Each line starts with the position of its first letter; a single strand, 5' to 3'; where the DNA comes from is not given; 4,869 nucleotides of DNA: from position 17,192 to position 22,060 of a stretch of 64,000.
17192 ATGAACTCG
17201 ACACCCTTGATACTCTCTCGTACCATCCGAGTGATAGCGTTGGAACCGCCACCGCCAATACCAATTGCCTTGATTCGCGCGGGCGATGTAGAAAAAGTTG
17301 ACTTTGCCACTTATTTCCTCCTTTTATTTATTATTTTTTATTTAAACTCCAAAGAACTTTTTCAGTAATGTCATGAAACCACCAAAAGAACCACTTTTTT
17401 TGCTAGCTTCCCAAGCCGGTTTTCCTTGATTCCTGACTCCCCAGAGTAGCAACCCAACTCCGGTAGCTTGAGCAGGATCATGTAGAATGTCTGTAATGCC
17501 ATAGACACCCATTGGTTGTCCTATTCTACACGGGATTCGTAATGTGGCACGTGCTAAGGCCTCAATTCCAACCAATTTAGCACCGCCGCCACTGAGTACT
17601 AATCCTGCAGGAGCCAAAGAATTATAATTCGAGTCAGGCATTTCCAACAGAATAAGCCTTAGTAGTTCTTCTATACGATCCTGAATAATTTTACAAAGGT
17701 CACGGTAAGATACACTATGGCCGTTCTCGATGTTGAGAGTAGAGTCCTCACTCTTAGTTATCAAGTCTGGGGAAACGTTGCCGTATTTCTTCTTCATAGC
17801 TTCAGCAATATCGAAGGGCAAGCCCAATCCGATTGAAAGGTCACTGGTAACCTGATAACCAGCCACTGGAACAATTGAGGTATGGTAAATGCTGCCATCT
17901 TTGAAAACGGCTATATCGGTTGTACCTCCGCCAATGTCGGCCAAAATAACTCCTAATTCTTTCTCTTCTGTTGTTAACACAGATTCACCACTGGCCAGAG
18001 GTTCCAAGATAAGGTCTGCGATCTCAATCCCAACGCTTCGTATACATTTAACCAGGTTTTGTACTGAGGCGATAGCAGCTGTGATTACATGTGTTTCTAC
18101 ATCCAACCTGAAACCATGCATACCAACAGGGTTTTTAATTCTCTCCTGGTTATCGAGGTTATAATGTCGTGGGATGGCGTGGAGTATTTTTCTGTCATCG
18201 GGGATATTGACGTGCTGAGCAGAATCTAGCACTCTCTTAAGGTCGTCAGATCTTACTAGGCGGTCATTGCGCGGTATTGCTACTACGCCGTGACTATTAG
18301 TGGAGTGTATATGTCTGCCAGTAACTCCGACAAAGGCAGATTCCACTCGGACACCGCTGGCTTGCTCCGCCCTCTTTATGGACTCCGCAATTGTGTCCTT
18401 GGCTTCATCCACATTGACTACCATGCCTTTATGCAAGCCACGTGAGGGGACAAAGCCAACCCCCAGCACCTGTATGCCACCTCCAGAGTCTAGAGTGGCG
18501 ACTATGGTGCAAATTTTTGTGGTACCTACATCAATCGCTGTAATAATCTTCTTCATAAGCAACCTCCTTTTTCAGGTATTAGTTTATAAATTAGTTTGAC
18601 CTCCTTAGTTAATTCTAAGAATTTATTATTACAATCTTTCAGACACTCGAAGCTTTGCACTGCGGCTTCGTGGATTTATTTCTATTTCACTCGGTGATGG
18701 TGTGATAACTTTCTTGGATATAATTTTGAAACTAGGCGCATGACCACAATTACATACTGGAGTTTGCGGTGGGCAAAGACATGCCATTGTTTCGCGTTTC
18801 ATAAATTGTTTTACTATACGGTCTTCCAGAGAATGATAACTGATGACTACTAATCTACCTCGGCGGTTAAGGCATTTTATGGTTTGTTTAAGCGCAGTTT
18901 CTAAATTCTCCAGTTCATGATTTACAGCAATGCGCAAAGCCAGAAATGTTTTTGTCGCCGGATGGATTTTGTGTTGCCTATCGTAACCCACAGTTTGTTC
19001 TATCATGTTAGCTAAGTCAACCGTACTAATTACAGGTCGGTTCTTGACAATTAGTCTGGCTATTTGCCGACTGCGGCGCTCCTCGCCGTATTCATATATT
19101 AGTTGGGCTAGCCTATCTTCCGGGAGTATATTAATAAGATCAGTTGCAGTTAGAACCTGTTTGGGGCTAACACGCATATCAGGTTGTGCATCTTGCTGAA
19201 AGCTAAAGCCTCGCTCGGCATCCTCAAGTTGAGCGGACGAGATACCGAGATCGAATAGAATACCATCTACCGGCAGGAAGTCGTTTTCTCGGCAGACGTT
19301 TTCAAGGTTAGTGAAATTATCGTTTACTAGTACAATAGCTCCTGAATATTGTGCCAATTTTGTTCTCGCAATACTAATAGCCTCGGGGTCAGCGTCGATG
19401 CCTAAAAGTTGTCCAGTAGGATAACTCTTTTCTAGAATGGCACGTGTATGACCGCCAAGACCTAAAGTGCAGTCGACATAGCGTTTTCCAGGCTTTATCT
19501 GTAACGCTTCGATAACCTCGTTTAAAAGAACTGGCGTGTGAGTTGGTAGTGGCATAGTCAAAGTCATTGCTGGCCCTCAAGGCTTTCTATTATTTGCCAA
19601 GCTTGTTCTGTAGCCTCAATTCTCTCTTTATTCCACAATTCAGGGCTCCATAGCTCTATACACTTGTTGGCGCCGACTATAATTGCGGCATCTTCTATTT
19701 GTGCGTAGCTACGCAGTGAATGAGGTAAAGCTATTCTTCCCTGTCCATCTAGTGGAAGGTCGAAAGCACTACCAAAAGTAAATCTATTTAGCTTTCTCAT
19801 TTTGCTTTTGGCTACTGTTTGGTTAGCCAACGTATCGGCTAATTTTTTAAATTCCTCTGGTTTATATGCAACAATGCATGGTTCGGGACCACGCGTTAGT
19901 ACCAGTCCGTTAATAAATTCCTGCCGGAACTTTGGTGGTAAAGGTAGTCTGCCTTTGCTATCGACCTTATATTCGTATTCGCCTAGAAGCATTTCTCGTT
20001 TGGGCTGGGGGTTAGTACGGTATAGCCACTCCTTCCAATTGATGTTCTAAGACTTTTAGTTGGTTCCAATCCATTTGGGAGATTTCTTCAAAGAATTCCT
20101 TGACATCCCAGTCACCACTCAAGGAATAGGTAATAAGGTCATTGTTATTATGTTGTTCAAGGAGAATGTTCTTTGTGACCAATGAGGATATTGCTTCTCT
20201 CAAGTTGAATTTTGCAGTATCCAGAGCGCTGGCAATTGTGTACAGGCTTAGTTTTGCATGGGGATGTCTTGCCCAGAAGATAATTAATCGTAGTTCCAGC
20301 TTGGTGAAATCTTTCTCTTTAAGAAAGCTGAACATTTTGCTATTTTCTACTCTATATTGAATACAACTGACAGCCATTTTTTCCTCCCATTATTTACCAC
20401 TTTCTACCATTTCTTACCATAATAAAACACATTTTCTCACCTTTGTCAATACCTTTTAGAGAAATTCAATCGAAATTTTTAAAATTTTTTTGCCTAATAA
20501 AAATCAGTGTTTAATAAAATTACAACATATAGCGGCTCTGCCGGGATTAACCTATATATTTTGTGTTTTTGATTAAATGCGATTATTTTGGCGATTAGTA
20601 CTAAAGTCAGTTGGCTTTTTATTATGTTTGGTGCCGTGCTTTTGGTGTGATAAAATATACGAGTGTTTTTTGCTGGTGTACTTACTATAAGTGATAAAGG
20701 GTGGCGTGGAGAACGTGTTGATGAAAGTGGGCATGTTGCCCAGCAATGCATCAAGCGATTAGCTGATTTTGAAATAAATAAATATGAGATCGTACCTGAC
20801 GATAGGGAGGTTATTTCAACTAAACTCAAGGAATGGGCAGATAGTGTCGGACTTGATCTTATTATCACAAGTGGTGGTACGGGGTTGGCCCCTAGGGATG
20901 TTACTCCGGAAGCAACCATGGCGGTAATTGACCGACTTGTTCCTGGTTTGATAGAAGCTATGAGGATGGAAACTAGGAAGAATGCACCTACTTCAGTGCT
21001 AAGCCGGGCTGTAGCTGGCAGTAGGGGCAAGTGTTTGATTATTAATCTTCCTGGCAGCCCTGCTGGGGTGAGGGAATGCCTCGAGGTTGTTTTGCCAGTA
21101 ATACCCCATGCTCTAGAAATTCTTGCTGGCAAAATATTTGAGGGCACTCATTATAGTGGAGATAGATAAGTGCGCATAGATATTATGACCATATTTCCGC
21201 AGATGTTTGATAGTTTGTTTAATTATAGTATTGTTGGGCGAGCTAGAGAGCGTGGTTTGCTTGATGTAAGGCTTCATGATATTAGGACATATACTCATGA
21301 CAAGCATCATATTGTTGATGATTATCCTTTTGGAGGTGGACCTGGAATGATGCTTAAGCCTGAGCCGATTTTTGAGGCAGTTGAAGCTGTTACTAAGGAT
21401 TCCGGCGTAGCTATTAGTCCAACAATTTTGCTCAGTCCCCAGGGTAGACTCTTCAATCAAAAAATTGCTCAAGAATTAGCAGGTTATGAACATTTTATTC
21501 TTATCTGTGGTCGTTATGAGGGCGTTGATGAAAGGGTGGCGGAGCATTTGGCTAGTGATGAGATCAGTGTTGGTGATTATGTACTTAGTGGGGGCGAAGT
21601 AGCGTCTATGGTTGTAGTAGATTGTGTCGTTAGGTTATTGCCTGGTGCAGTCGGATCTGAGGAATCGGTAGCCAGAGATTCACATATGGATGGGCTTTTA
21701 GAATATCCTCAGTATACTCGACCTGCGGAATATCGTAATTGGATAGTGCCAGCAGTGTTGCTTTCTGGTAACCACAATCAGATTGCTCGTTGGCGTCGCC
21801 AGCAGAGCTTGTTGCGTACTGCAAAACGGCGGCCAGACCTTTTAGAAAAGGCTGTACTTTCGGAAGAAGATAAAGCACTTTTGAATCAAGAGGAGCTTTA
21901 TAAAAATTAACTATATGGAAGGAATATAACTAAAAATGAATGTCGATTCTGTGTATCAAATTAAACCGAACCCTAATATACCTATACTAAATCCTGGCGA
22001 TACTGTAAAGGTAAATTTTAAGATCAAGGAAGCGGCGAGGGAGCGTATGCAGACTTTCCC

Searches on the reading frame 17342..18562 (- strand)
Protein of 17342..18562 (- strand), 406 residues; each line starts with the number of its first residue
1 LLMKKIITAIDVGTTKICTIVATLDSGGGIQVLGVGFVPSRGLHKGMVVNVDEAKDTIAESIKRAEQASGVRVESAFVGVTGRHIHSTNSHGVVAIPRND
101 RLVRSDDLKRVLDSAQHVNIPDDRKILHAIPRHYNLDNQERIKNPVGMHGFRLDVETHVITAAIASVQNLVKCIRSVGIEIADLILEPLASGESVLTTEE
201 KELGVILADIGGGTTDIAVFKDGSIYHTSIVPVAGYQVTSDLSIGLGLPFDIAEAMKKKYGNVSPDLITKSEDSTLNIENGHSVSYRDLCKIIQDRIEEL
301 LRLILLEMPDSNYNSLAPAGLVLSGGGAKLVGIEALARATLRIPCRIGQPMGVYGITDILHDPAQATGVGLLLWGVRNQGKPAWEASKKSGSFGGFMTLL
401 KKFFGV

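Call 16: search_protein_families(library=pfam, proteins=[window:17342-18562:-], max_evalue=0.00001)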
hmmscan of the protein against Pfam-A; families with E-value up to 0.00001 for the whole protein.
window:17342-18562:- (406 aa): 5 families
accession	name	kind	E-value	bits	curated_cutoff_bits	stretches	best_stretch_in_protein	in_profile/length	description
PF14450.12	FtsA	-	1.7e-36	125.8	31.8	1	207-370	2-127/127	Cell division protein FtsA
PF02491.25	SHS2_FTSA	-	3.2e-28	98.3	25.4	1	82-161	1-79/79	SHS2 domain inserted in FTSA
PF06723.19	MreB_Mbl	-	1.3e-09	37.8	27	1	182-348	124-304/327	MreB/Mbl protein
PF11104.14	PilM_2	-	8.4e-08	32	27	0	195-259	172-236/340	Type IV pilus assembly protein PilM;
PF06277.17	EutA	-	3.8e-06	26.5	27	1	198-314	138-241/475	Ethanolamine utilisation protein EutA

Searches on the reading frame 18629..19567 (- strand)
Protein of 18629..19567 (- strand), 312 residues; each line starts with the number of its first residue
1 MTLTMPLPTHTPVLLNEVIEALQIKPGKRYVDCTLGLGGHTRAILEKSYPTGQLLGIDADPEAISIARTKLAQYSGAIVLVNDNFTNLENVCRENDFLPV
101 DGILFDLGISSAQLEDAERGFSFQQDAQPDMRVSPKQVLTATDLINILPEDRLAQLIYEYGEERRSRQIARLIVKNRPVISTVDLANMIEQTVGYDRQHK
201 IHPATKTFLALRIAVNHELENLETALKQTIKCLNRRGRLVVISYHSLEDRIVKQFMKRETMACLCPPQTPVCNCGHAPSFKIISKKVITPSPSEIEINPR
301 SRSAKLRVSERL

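Call 16: search_protein_families(library=pfam, proteins=[window:18629-19567:-], max_evalue=0.00001)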
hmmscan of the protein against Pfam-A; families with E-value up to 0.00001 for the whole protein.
window:18629-19567:- (312 aa): 2 families
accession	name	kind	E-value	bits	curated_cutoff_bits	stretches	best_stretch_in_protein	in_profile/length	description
PF01795.25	Methyltransf_5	-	6.5e-111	371.1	27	1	9-311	3-308/309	MraW methylase family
PF13847.12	Methyltransf_31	-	6.6e-06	26.3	27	0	24-73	1-50/145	Methyltransferase domain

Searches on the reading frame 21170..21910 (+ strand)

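Call 16: search_protein_families(library=pfam, proteins=[window:21170-21910:+], max_evalue=0.00001)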
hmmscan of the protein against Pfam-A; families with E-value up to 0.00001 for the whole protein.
window:21170-21910:+ (246 aa): 1 family
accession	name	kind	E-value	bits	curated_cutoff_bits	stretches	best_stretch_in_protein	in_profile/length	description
PF01746.26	tRNA_m1G_MT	-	3.6e-60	203.5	27.3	1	23-222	2-195/195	tRNA (Guanine-1)-methyltransferase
